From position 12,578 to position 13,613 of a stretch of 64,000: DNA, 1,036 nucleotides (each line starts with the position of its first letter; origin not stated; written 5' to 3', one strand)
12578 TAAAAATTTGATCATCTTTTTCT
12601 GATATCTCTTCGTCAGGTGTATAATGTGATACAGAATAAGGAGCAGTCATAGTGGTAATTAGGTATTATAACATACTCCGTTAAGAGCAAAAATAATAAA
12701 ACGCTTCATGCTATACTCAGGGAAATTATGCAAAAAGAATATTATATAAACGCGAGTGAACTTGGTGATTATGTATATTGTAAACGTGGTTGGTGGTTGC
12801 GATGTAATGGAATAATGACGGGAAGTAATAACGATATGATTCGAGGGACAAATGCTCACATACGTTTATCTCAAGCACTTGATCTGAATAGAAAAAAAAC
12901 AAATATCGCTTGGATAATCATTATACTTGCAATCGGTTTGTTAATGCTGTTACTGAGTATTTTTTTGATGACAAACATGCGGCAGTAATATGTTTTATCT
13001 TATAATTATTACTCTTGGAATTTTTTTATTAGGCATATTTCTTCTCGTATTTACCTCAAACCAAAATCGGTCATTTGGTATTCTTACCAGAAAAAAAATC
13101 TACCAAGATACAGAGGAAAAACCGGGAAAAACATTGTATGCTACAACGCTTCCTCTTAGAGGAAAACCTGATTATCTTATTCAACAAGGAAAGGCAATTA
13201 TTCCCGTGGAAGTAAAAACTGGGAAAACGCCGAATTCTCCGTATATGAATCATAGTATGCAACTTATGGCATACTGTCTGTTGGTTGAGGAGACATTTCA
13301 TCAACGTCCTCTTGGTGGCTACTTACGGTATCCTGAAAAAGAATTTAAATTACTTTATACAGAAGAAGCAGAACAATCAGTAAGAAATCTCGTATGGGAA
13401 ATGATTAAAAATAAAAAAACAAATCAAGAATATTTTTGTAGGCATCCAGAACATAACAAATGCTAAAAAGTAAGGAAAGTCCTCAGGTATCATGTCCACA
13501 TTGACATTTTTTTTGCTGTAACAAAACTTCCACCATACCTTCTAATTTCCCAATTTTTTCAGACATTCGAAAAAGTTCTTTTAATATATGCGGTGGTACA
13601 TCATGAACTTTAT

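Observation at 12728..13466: Split, membrane-embedded Cas4-like nuclease with no CRISPR context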

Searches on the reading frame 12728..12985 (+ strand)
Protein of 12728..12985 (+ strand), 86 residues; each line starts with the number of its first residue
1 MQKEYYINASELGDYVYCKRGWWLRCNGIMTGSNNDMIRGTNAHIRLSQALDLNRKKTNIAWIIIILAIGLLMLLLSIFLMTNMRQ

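Call 3: search_protein_families(library=pfam, proteins=[window:12728-12985:+], max_evalue=10)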
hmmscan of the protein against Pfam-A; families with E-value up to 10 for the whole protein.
window:12728-12985:+ (86 aa): 1 family
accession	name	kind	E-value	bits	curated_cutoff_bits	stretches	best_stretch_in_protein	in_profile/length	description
PF01930.23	Cas_Cas4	-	0.013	16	22.7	1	11-49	4-43/160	Domain of unknown function DUF83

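Call 4: search_protein_families(library=ncbifam, proteins=[window:12728-12985:+], max_evalue=10)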
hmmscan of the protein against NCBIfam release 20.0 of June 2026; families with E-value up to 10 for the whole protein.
window:12728-12985:+ (86 aa): 2 families
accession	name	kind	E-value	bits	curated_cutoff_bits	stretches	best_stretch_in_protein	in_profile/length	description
TIGR00372.1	cas4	equivalog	2.8e-05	24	65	1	7-65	1-60/180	CRISPR-associated protein Cas4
NF049935.1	cas4g_cas1g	exception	0.00036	19.1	560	1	7-54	2-50/546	CRISPR-associated endonuclease Cas4g/Cas1g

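Call 8: find_homologous_proteins(query=window:12728-12985:+, max_evalue=0.01)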
Query window:12728-12985:+ (86 aa): 3 proteins with E <= 0.01 among 3 candidates.
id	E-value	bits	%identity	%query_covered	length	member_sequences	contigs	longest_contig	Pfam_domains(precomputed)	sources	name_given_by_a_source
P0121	1.3e-50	186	100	100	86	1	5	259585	-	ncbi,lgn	-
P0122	1.9e-19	87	55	77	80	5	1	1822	-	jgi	jgi:CRISPR/Cas system-associated exonuclease Cas4 (RecB family)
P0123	2.4e-19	87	52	65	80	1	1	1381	-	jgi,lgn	jgi:CRISPR/Cas system-associated exonuclease Cas4 (RecB family)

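Call 36: find_homologous_proteins(query=A3, max_evalue=0.001)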
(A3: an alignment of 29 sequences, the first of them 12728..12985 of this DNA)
Query A3 (29 sequences) (86 aa, profile of the alignment): 2212 proteins with E <= 0.001 among 5042 candidates; the best 120 are listed.
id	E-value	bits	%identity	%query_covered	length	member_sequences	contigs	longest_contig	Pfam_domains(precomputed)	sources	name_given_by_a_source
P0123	1.0e-25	107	52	65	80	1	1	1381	-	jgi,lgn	jgi:CRISPR/Cas system-associated exonuclease Cas4 (RecB family)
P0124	2.7e-25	106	47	44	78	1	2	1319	-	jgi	jgi:CRISPR/Cas system-associated exonuclease Cas4 (RecB family)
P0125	4.2e-25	105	32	84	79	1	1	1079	-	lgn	-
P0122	4.6e-25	105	55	77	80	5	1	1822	-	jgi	jgi:CRISPR/Cas system-associated exonuclease Cas4 (RecB family)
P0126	4.6e-25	105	47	44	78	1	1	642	-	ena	-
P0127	4.8e-25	105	45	44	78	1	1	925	-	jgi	jgi:CRISPR/Cas system-associated exonuclease Cas4 (RecB family)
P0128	5.0e-25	105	42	44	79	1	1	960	-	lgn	-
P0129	6.0e-25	105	42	44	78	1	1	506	-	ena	-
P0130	8.2e-25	104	42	44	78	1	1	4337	-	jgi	-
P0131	9.0e-25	104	43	47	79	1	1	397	-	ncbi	-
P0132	9.4e-25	104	42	44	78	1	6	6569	-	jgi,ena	jgi:CRISPR/Cas system-associated exonuclease Cas4 (RecB family)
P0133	1.0e-24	104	39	44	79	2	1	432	-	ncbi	-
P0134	1.0e-24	104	45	44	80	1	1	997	-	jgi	jgi:CRISPR/Cas system-associated exonuclease Cas4 (RecB family)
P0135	1.0e-24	104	50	44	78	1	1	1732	-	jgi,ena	jgi:CRISPR/Cas system-associated exonuclease Cas4 (RecB family)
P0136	1.1e-24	104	42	44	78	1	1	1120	-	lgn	-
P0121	1.9e-24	103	100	100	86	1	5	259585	-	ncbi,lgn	-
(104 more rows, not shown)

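Call 46: list_cluster_members(proteins=[P0001, P0121])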
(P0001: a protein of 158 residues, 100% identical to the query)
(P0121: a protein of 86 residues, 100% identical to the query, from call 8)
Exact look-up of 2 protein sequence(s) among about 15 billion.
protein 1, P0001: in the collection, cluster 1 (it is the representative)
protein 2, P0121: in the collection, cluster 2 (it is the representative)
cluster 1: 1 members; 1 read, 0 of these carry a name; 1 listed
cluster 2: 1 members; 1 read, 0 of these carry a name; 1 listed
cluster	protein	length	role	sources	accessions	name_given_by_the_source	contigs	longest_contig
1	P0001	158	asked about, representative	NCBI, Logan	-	-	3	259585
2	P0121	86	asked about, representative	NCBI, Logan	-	-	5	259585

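Call 73: search_protein_families(library=padloc, proteins=[window:12728-12985:+], max_evalue=0.01)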
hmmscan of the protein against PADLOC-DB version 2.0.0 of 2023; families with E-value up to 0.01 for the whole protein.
window:12728-12985:+ (86 aa): 10 families
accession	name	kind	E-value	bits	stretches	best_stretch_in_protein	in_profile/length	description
PDLC02034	Cas4d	-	2.4e-06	25.3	1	3-61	2-60/192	-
PDLC00943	Cas4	-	7.5e-06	24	1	7-65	1-60/180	CRISPR-associated protein Cas4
PDLC01447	Cas4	-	4.6e-05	21.9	1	5-57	3-51/161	"CAS-I,CAS-II,CAS-III,CAS-IV,CAS-V,CAS-VI; acquisition_associated"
PDLC01250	Cas4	-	0.00011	20.5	1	7-62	1-51/168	"CAS-I,CAS-II,CAS-III,CAS-IV,CAS-V,CAS-VI; acquisition_associated"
PDLC00944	Cas4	-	0.00021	19.5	1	8-60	2-55/177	Cas4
PDLC01773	Cas4c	-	0.00024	18.6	1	2-61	15-74/229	-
PDLC01747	Cas1g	-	0.00033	17.4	1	12-56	6-48/523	-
PDLC01611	Cas4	-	0.00054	18.3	1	10-50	3-43/158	"CAS-I,CAS-II,CAS-III,CAS-IV,CAS-V,CAS-VI; acquisition_associated"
PDLC02035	Cas4d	-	0.00061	17.3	1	4-49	3-48/196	-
PDLC01771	Cas4b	-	0.0082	14.4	1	7-39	4-36/162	-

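Call 74: search_protein_families(library=phrogs, proteins=[window:12728-12985:+], max_evalue=0.01)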
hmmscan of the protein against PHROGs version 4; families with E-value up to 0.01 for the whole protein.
window:12728-12985:+ (86 aa): 0 families

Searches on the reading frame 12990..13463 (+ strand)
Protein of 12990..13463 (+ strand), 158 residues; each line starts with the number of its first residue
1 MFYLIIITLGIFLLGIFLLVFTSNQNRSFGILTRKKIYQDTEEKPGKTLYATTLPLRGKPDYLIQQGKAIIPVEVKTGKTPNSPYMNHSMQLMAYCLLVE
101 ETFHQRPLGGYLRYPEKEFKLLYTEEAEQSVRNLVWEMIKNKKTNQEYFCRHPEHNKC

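Call 3: search_protein_families(library=pfam, proteins=[window:12990-13463:+], max_evalue=10)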
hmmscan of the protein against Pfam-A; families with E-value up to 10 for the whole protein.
window:12990-13463:+ (158 aa): 2 families
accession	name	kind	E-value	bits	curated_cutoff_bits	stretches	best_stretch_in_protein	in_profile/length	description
PF12705.13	PDDEXK_1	-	1.9e-07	31.7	22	1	54-134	122-216/247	PD-(D/E)XK nuclease superfamily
PF01930.23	Cas_Cas4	-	1.5e-06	28.8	22.7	1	37-137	41-130/160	Domain of unknown function DUF83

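Call 4: search_protein_families(library=ncbifam, proteins=[window:12990-13463:+], max_evalue=10)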
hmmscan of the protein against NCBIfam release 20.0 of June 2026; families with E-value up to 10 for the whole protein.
window:12990-13463:+ (158 aa): 2 families
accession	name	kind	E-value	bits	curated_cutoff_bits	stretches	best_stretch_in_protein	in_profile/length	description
TIGR00372.1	cas4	equivalog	5.9e-12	45.8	65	1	39-138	51-150/180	CRISPR-associated protein Cas4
NF049935.1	cas4g_cas1g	exception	1.6e-06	26.9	560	1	47-144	66-167/546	CRISPR-associated endonuclease Cas4g/Cas1g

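Call 21: find_related_loci(query=A1, collection=genome_contigs, flank=6000)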
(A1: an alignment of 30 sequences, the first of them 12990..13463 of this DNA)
Query A1 (158 aa) in genome_contigs; peptide patterns used: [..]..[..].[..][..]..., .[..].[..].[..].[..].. (x = any residue, [..] = any of these).
277 stretches matched a pattern; 260 encode a relative of the query (tblastn E <= 1e-3); the best 80 are kept; 80 distinct loci.
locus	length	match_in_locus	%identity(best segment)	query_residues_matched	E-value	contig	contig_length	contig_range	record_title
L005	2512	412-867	60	4-155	4e-65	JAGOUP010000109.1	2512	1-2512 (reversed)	MAG: Candidatus Levyibacteriota bacterium isolate Gw_Eff_bin_508 Gw_Eff_209515_length_2512_cov_2.624738, whole genome sh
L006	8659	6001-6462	57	1-155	2e-57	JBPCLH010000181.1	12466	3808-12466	MAG: Bryobacteraceae bacterium isolate TH_ant_mag_73 S1Ck127_9127084_flag_0_multi_4.9959_len_12466, whole genome shotgun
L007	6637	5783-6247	57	4-158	9e-57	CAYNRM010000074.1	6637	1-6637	MAG TPA_asm: uncultured Gammaproteobacteria bacterium isolate SRP128246_co1_67 genome assembly, contig: NODE_31665_lengt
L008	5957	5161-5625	49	1-155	8e-51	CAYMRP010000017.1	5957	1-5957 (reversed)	MAG TPA_asm: uncultured Gammaproteobacteria bacterium isolate SRP286056_co1_76 genome assembly, contig: NODE_18985_lengt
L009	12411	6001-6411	58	20-156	1e-50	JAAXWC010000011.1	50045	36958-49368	MAG: Candidatus Roizmanbacteria bacterium isolate W9_Combined_metabat1_114 W9_Combined_metabat1_114_NODE_397, whole geno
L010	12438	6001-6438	51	11-156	3e-45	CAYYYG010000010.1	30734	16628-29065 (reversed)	MAG TPA_asm: uncultured Gammaproteobacteria bacterium isolate SRP192515_co2_325 genome assembly, contig: NODE_1078_lengt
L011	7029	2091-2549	47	3-156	3e-44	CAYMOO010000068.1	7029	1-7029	MAG TPA_asm: uncultured Gammaproteobacteria bacterium isolate SRP278252_co2_62 genome assembly, contig: NODE_22935_lengt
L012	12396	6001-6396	49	25-156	3e-42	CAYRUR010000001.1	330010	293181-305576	MAG TPA_asm: uncultured Gammaproteobacteria bacterium isolate SRP144015_co1_42 genome assembly, contig: NODE_12_length_3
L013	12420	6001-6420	49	18-157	1e-41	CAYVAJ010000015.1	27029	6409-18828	MAG TPA_asm: uncultured Gammaproteobacteria bacterium isolate SRP144015_co1_62 genome assembly, contig: NODE_908_length_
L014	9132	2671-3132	46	4-158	5e-41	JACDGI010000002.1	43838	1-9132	MAG: Anaerolineae bacterium isolate MGR_bin408 SD2908_NODE_298_length_43838_cov_1.567843, whole genome shotgun sequence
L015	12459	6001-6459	42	3-156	3e-41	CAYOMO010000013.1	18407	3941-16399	MAG TPA_asm: uncultured Gammaproteobacteria bacterium isolate SRP292972_co1_31 genome assembly, contig: NODE_1368_length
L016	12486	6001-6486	42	1-157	5e-39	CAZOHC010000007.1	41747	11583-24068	MAG TPA_asm: uncultured Gammaproteobacteria bacterium isolate SRP144015_co1_130 genome assembly, contig: NODE_498_length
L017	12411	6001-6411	47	8-143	6e-37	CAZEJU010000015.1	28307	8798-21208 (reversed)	MAG TPA_asm: uncultured Gammaproteobacteria bacterium isolate binchicken_co105_439 genome assembly, contig: NODE_2068_le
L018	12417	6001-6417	44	4-143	3e-34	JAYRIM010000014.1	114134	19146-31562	MAG: Candidatus Levyibacteriota bacterium isolate SZ_szas25bin.53 k141_811442, whole genome shotgun sequence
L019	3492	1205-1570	43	25-146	8e-34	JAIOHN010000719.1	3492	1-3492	MAG: Anaerolineae bacterium isolate MAG_05 contig_235293, whole genome shotgun sequence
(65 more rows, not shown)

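Call 73: search_protein_families(library=padloc, proteins=[window:12990-13463:+], max_evalue=0.01)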
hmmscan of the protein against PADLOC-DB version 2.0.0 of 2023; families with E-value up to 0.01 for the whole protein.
window:12990-13463:+ (158 aa): 16 families
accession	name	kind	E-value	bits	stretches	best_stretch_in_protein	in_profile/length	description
PDLC00943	Cas4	-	1.6e-12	45.8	1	39-138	51-150/180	CRISPR-associated protein Cas4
PDLC01250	Cas4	-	6e-12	44.2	1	52-138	58-141/168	"CAS-I,CAS-II,CAS-III,CAS-IV,CAS-V,CAS-VI; acquisition_associated"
PDLC00944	Cas4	-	3.5e-11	41.6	1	53-142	64-152/177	Cas4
PDLC02083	Cas4_II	-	1.1e-09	37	1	47-141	66-158/186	-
PDLC02035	Cas4d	-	1.7e-09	35.5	1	49-153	58-162/196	-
PDLC01447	Cas4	-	7.1e-09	34.3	1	36-140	39-132/161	"CAS-I,CAS-II,CAS-III,CAS-IV,CAS-V,CAS-VI; acquisition_associated"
PDLC01611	Cas4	-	1.4e-08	33.2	1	36-141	39-132/158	"CAS-I,CAS-II,CAS-III,CAS-IV,CAS-V,CAS-VI; acquisition_associated"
PDLC02034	Cas4d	-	4.1e-08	31.1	1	47-141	63-153/192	-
PDLC02067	Cas1b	-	1.9e-06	24.9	1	40-151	41-155/533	-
PDLC00060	DruK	-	2.1e-06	25.3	1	48-108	135-195/347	PD-(D/E)XK nuclease superfamily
PDLC01773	Cas4c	-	6.2e-06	23.8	1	48-142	78-171/229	-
PDLC02087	Cas4b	-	7.2e-06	24.2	1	48-140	66-162/189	-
PDLC00059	DruK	-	0.00012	19.4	1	47-107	117-178/326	PD-(D/E)XK nuclease superfamily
PDLC04786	PDC-S01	-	0.00094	16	1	30-88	339-397/439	-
PDLC04788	PDC-S01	-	0.0022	15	1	61-82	366-387/448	-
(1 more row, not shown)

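Call 74: search_protein_families(library=phrogs, proteins=[window:12990-13463:+], max_evalue=0.01)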
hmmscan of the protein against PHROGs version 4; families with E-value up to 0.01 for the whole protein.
window:12990-13463:+ (158 aa): 3 families
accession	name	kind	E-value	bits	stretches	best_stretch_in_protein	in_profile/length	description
phrog_1706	-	DNA, RNA and nucleotide metabolism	4.1e-08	34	1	47-145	113-213/293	CRISPR/Cas system associated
phrog_69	-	DNA, RNA and nucleotide metabolism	0.00017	21.8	1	55-140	205-302/501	exonuclease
phrog_298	-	DNA, RNA and nucleotide metabolism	0.00038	20.9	1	48-134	158-238/293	exonuclease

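Call 78: find_related_loci(query=A1, collection=viral_contigs, flank=3000)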
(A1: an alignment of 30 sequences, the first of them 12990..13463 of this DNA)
Query A1 (158 aa) in viral_contigs; peptide patterns used: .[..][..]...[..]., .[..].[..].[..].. (x = any residue, [..] = any of these).
138 stretches matched a pattern, but none encodes a relative of the query by tblastn (E <= 1e-3).
